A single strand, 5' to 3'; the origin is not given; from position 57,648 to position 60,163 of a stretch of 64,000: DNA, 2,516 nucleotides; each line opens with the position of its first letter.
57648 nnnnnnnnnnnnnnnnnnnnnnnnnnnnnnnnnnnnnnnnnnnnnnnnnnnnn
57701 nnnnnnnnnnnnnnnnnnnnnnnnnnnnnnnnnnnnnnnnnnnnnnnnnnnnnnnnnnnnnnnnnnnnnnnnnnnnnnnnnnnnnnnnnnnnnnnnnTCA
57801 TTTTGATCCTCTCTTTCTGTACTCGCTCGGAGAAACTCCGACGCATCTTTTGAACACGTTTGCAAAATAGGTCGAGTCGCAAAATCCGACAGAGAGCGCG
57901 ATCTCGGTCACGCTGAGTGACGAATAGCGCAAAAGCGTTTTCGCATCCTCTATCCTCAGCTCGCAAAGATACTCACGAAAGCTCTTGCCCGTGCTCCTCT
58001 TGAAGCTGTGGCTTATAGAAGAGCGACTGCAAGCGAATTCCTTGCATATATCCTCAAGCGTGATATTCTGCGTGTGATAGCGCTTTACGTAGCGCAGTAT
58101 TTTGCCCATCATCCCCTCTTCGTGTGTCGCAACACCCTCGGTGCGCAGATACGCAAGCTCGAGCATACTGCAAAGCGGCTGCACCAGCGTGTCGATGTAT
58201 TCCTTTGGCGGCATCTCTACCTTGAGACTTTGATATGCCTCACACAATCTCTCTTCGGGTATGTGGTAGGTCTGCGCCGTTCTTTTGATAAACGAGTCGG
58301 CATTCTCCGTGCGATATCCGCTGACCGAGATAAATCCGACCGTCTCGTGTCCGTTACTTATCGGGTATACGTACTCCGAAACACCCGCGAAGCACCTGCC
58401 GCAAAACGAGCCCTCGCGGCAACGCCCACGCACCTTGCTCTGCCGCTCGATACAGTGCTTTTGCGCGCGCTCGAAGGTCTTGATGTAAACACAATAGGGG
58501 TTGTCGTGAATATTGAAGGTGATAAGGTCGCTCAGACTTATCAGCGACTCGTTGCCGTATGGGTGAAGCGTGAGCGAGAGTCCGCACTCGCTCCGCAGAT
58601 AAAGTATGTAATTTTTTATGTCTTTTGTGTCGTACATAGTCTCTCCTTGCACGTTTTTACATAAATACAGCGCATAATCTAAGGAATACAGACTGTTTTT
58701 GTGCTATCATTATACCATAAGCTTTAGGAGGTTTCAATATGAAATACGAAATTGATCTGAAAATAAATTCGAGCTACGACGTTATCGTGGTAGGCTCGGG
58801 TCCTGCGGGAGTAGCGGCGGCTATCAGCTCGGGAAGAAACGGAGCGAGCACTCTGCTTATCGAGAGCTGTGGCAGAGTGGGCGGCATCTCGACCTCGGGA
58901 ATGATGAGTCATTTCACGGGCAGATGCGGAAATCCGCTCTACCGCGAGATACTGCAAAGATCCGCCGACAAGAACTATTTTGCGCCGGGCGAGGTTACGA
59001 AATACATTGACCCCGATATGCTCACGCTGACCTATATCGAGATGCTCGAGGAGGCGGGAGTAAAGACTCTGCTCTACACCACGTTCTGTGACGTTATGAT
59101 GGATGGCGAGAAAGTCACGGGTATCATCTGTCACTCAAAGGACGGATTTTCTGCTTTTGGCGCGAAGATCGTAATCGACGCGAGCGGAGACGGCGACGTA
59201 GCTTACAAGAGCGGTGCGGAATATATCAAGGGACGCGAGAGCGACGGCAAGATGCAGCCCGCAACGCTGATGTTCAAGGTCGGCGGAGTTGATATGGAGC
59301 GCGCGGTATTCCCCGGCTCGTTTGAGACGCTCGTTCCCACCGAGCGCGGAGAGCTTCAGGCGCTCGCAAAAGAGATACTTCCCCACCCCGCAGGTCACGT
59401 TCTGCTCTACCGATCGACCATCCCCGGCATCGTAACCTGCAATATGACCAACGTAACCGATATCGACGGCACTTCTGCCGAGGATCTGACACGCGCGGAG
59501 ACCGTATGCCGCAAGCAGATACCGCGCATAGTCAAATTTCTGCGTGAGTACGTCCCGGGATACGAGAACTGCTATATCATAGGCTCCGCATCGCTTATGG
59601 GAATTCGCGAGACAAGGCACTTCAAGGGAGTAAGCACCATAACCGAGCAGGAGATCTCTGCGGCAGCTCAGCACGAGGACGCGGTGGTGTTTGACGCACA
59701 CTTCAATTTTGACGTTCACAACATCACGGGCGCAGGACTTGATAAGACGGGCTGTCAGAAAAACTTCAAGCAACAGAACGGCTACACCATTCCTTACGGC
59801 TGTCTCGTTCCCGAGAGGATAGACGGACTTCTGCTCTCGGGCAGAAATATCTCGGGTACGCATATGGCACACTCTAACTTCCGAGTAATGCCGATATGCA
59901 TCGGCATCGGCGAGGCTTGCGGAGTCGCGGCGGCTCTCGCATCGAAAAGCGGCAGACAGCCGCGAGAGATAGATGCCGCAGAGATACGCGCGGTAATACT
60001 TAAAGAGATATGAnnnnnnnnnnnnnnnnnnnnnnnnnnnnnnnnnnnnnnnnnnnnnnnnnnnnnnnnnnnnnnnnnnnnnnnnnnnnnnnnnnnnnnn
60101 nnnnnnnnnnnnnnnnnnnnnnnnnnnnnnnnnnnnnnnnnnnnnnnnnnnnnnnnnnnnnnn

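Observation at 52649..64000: Uncharacterised glycyl-radical-enzyme cluster: two GRE paralogs, one activase, two FAD oxidoreductases, an M14-like protein, a propeller protein and two AraC regulators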

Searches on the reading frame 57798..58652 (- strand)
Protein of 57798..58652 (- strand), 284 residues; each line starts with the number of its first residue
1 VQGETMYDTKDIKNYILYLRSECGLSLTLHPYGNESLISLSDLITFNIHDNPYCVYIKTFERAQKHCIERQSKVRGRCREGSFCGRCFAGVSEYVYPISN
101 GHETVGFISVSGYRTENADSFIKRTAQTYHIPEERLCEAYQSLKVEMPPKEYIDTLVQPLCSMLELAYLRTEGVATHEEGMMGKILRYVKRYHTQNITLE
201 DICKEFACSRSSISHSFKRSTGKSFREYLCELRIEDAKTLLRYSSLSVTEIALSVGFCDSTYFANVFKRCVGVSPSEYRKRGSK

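Call 7: search_protein_families(library=pfam, proteins=[window:57798-58652:-], max_evalue=0.01)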
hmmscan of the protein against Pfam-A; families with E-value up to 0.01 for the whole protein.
window:57798-58652:- (284 aa): 3 families
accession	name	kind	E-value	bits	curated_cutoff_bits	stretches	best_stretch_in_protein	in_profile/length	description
PF12833.13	HTH_18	-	4.2e-25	88.3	33.6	1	202-281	1-80/80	Helix-turn-helix domain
PF00165.29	HTH_AraC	-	6.3e-19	68.1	26.6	2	244-280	7-42/42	Bacterial regulatory helix-turn-helix proteins, AraC family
PF10114.15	PocR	-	1.6e-10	41.4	23.9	1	51-158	40-148/162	Sensory domain found in PocR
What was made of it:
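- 57798..58652 (-): AraC2: AraC-family regulator with a PocR sensory domain, divergent from the FAD-ox/M14 operon. HTH_18 E=4e-25 and PocR E=1.6e-10 (call 7).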

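Call 8: search_protein_families(library=ncbifam, proteins=[window:57798-58652:-], max_evalue=0.01)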
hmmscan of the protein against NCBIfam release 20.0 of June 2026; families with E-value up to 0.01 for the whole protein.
window:57798-58652:- (284 aa): 36 families (the best 25 are shown)
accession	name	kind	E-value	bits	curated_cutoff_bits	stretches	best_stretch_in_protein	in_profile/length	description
NF047788.1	TransRegPocR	equivalog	2.5e-23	82.8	500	1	175-281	184-290/296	transcriptional regulator PocR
TIGR04094.1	adjacent_YSIRK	equivalog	1.2e-21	77.1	200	1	181-279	286-383/383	YSIRK-targeted surface antigen transcriptional regulator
NF007860.0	PRK10572.1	equivalog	1.5e-21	76.5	208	1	184-282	187-285/292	arabinose operon transcriptional regulator AraC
NF010025.2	PRK13500.1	equivalog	8.4e-21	74.8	525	1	156-282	151-278/282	HTH-type transcriptional activator RhaR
NF047455.1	TF_Staph_AryK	equivalog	2.1e-20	72.6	850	1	176-281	153-258/759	transcriptional regulator AryK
NF010028.0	PRK13503.1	equivalog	4.5e-18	65.6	288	1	173-281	164-272/278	HTH-type transcriptional activator RhaS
NF010027.0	PRK13502.1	equivalog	2.5e-17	63.2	384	1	170-280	166-276/282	HTH-type transcriptional activator RhaR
NF049932.1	TranspRegBtr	equivalog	5.7e-17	61.4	900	1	181-281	165-265/531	bacillibactin transport transcriptional regulator Btr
NF010026.0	PRK13501.1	equivalog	2.4e-16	59.8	363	1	186-281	182-277/290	HTH-type transcriptional activator RhaR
NF006902.0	PRK09393.1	equivalog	3e-16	59.5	425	1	174-281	213-321/327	transcriptional regulator FtrA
NF033869.1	viru_reg_Rsp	equivalog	2.4e-14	52.7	400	1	178-281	145-248/701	AraC family transcriptional regulator Rsp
NF007693.0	PRK10371.1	equivalog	1.1e-13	51.1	253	1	172-281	190-299/309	transcriptional regulator MelR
NF049968.1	QhpR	equivalog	2.2e-13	50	250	1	190-279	196-284/284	AraC-like transcriptional regulator QhpR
TIGR02297.1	HpaA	equivalog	6.3e-13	48.6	274.65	1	189-281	195-287/287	4-hydroxyphenylacetate catabolism regulatory protein HpaA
NF052371.1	TransRegGbdRPseu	equivalog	2.3e-10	40.1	480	1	194-281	239-326/365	choline metabolism transcriptional regulator GbdR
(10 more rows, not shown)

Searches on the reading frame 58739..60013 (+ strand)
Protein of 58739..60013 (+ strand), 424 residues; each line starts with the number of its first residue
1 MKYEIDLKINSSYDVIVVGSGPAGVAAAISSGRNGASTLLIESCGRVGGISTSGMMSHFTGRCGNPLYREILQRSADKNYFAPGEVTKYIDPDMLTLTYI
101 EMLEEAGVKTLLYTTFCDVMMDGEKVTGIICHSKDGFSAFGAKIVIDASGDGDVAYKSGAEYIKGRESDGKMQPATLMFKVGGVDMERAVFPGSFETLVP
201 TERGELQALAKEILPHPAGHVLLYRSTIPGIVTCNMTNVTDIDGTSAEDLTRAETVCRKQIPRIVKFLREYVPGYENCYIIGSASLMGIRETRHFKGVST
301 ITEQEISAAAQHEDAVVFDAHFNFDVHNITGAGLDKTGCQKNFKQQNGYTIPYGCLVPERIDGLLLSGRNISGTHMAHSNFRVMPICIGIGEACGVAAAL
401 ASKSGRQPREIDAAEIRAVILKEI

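Call 7: search_protein_families(library=pfam, proteins=[window:58739-60013:+], max_evalue=0.01)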
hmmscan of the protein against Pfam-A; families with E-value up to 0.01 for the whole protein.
window:58739-60013:+ (424 aa): 9 families
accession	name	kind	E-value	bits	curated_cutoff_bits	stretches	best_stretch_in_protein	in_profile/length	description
PF12831.13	FAD_oxidored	-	8.9e-105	351.8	27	1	14-418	1-414/416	FAD dependent oxidoreductase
PF00890.30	FAD_binding_2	-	3.9e-07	30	20.4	1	14-49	1-36/414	FAD binding domain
PF07992.20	Pyr_redox_2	-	1.2e-06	28.6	26.1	1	13-52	1-31/291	Pyridine nucleotide-disulphide oxidoreductase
PF01266.30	DAO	-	3.9e-06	27.1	27.9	0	14-54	1-41/353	FAD dependent oxidoreductase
PF01946.23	Thi4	-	1.2e-05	25.1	26.2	1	11-133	16-139/235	Thi4 family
PF01134.28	GIDA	-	3.1e-05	23.7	22.1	1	14-51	1-39/391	Glucose inhibited division protein A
PF03486.20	HI0933_like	-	7.5e-05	22.7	50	1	14-54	2-43/244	HI0933-like protein Rossmann domain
PF01494.25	FAD_binding_3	-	0.00026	20.8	22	0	13-43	2-32/349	FAD binding domain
PF13450.12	NAD_binding_8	-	0.00043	20.9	21.9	1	17-53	1-37/68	NAD(P)-binding Rossmann-like domain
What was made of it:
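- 58739..60013 (+): FAD-ox A: 424-aa PF12831 flavoprotein, first gene of the FAD-ox/M14 operon. FAD_oxidored E=9e-105 (call 7).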

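Call 8: search_protein_families(library=ncbifam, proteins=[window:58739-60013:+], max_evalue=0.01)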
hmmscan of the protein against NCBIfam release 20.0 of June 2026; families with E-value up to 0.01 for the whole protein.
window:58739-60013:+ (424 aa): 66 families (the best 25 are shown)
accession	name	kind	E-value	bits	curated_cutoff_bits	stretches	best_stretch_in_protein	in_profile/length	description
TIGR02032.1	GG-red-SF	subfamily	6.7e-09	35.8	158.8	1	13-161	1-158/297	geranylgeranyl reductase family protein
NF005882.1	PRK07843.1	equivalog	1.9e-08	33.2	788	1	13-51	2-40/547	3-oxosteroid 1-dehydrogenase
NF009477.0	PRK12843.1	equivalog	1.9e-08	33.2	758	1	6-52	10-56/578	FAD-dependent oxidoreductase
NF003585.0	PRK05249.1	equivalog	2.5e-08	33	465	1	10-52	4-46/464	Si-specific NAD(P)(+) transhydrogenase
TIGR01292.1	TRX_reduct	equivalog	9.5e-08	31.2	343.45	1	13-62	1-50/300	thioredoxin-disulfide reductase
NF053717.1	VnlPnlRedVprA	equivalog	2.3e-07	30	600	1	10-51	4-45/481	vinyl phenol reductase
NF041080.1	DGGGPL_reductase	equivalog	2.6e-07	29.9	580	1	12-154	1-158/447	digeranylgeranylglycerophospholipid reductase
NF004789.0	PRK06134.1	subfamily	3e-07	29.4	747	1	8-52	8-52/581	FAD-dependent oxidoreductase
TIGR03140.1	AhpF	equivalog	7e-07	28.2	502.9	1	9-50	209-248/515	alkyl hydroperoxide reductase subunit F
TIGR01372.1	soxA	subfamily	7.9e-07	27.2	1164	1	9-53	165-209/996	sarcosine oxidase subunit alpha family protein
TIGR01350.1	lipoamide_DH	equivalog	1.2e-06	27.5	408.8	1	12-50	1-38/461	dihydrolipoyl dehydrogenase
TIGR01813.1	flavo_cyto_c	subfamily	1.3e-06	27.5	285.45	1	14-52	1-40/444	flavocytochrome c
NF005510.0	PRK07121.1-3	subfamily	1.4e-06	27.4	481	1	11-67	21-78/492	FAD-binding protein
NF009478.0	PRK12844.1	equivalog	1.6e-06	26.8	789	1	8-51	4-47/559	3-ketosteroid-delta-1-dehydrogenase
NF006130.0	PRK08274.1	equivalog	2.2e-06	26.7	369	1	10-46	3-39/467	FAD-dependent tricarballylate dehydrogenase TcuA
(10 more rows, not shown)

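Call 38: search_solved_structures(query=window:58739-60013:+, max_evalue=0.01)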
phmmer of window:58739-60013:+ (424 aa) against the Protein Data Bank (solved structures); distinct sequences matched with E-value up to 0.01: 61 (the best 60 are shown).
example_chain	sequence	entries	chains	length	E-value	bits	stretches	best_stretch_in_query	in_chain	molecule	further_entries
2q7v_A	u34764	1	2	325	8.2e-06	28.1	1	12-75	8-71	Thioredoxin reductase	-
1jeh_A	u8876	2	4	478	5.3e-05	25.4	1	9-51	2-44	DIHYDROLIPOAMIDE DEHYDROGENASE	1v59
5bul_A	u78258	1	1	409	6.3e-05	25.2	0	12-43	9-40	flavin-dependent halogenase triple mutant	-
5bva_A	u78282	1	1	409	6.4e-05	25.2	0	12-43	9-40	flavin-dependent halogenase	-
7u6l_A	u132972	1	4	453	0.00016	23.9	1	11-54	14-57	Amine oxidase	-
7e7h_A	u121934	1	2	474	0.00017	23.8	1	11-54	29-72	Amino_oxidase domain-containing protein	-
7aaw_A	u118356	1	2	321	0.00018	23.7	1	11-61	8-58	Thioredoxin reductase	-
4gcm_A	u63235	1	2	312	0.00028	23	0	12-58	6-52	Thioredoxin reductase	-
7jyp_A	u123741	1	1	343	0.00035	22.7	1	11-73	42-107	Thioredoxin reductase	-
2i0z_A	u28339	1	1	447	0.00038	22.6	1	12-52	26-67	NAD(FAD)-utilizing dehydrogenases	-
4zn0_A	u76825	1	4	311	0.00038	22.6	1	10-61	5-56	Thioredoxin reductase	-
5mh4_A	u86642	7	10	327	0.00047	22.3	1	11-54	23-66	Thioredoxin reductase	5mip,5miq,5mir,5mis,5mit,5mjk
4o5q_A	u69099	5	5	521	0.00082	21.5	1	7-41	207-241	Alkyl hydroperoxide reductase subunit F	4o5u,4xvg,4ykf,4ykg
7c49_A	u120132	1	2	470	0.0012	20.9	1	10-52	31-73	Amine oxidase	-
7khn_A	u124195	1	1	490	0.0013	20.9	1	10-52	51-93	Amine oxidase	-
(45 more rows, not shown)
